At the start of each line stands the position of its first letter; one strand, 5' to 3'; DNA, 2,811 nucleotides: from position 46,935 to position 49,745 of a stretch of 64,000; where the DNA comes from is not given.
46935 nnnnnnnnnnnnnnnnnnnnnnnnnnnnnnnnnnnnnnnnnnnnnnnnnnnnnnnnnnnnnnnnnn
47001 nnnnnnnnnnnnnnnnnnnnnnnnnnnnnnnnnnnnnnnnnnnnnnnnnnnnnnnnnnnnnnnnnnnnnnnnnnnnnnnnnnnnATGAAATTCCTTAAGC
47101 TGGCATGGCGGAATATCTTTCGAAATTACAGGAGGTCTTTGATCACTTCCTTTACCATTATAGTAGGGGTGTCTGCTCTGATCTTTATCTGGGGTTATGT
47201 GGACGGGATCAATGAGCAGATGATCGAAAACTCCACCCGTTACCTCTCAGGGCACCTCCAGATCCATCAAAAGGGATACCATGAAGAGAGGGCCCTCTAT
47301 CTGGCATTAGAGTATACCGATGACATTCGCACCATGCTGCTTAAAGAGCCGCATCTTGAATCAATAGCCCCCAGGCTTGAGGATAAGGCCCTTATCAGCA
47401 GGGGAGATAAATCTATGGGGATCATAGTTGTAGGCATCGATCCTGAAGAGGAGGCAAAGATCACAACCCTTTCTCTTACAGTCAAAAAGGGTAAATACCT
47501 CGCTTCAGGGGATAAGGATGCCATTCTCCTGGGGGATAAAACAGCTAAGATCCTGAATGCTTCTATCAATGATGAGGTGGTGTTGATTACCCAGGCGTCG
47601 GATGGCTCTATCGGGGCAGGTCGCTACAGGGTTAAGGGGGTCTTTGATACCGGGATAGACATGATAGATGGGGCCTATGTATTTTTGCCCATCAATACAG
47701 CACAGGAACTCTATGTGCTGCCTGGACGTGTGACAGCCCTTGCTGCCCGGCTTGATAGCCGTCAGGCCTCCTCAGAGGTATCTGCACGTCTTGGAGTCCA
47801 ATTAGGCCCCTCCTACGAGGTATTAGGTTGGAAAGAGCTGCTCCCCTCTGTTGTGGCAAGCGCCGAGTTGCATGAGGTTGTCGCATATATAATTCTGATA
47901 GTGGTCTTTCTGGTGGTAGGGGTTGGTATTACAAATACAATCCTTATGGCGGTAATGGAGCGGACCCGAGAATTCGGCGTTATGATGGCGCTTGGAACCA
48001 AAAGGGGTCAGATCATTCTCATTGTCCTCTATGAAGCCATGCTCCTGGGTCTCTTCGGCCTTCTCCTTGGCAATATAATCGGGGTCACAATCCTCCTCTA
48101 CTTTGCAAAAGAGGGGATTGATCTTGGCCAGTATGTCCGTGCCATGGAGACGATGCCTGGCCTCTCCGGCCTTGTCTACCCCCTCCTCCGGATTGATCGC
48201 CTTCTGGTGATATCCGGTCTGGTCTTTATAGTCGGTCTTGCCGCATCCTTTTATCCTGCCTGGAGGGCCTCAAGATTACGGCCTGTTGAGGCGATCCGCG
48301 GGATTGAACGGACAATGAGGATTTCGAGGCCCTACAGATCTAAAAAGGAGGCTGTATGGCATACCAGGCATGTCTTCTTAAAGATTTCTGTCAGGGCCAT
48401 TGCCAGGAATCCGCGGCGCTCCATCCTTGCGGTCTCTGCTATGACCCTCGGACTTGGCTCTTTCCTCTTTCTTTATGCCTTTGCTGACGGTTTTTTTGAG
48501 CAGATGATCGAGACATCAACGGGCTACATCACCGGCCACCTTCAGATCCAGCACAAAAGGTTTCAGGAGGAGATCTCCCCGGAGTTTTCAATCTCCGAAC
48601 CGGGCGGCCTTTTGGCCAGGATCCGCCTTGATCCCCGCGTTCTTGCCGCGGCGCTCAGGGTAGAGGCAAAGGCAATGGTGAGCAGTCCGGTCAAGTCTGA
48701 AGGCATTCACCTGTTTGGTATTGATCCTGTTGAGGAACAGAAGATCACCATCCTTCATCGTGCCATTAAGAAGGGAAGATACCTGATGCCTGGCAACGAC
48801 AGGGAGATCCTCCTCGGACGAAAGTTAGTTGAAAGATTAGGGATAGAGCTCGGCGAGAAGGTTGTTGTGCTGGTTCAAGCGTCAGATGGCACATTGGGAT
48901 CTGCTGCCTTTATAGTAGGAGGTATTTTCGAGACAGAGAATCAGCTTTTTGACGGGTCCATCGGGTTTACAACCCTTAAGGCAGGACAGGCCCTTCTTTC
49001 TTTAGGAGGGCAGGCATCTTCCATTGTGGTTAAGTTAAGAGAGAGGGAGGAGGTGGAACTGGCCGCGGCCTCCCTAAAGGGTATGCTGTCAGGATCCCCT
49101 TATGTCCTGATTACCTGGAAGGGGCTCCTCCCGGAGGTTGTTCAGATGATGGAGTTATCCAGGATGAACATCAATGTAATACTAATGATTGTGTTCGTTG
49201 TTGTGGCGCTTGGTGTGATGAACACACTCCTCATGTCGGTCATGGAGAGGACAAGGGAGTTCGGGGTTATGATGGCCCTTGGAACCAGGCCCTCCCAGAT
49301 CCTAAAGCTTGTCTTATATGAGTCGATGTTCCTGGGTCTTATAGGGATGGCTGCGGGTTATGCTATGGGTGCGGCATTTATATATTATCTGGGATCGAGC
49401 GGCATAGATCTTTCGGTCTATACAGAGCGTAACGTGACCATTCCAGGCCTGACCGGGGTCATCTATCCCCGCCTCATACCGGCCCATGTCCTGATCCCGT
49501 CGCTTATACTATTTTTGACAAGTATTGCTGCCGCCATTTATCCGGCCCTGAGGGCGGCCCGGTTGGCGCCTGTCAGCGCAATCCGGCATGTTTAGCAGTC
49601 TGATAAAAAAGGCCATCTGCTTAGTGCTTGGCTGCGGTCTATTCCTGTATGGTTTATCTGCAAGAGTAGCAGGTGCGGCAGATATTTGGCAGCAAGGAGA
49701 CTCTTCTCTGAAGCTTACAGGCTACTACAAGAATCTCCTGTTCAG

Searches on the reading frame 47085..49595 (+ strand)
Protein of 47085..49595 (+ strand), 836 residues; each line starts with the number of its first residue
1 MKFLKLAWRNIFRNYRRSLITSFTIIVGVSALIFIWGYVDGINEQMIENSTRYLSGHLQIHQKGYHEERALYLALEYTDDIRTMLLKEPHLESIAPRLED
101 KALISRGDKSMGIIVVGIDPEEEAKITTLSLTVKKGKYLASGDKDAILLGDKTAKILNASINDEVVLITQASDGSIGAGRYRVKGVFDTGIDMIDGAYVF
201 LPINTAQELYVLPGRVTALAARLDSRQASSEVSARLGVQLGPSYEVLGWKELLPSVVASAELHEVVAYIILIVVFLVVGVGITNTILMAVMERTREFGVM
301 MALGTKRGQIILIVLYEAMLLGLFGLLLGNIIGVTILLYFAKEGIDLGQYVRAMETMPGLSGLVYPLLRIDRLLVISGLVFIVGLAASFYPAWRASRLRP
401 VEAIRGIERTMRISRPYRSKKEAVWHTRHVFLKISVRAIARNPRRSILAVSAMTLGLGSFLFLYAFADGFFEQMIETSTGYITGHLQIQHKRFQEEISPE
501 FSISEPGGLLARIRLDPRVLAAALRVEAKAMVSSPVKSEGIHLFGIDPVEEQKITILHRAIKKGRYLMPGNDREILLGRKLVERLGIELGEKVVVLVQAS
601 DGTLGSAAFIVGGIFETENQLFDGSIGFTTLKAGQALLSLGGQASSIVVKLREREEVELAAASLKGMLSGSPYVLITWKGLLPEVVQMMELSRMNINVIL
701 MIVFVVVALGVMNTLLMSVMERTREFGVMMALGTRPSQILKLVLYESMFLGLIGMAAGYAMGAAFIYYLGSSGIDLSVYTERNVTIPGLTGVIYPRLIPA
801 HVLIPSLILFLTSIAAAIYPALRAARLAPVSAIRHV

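Call 31: search_protein_families(library=pfam, proteins=[window:47085-49595:+], max_evalue=0.00001)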
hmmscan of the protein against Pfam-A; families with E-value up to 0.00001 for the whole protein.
window:47085-49595:+ (836 aa): 2 families
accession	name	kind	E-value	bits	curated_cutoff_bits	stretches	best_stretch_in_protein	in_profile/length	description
PF02687.27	FtsX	-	4.5e-32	111.1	25.5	2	698-828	2-119/120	FtsX-like permease C-terminal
PF12704.14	MacB_PCD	-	1.4e-28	101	27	2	18-236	1-204/207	MacB-like periplasmic core domain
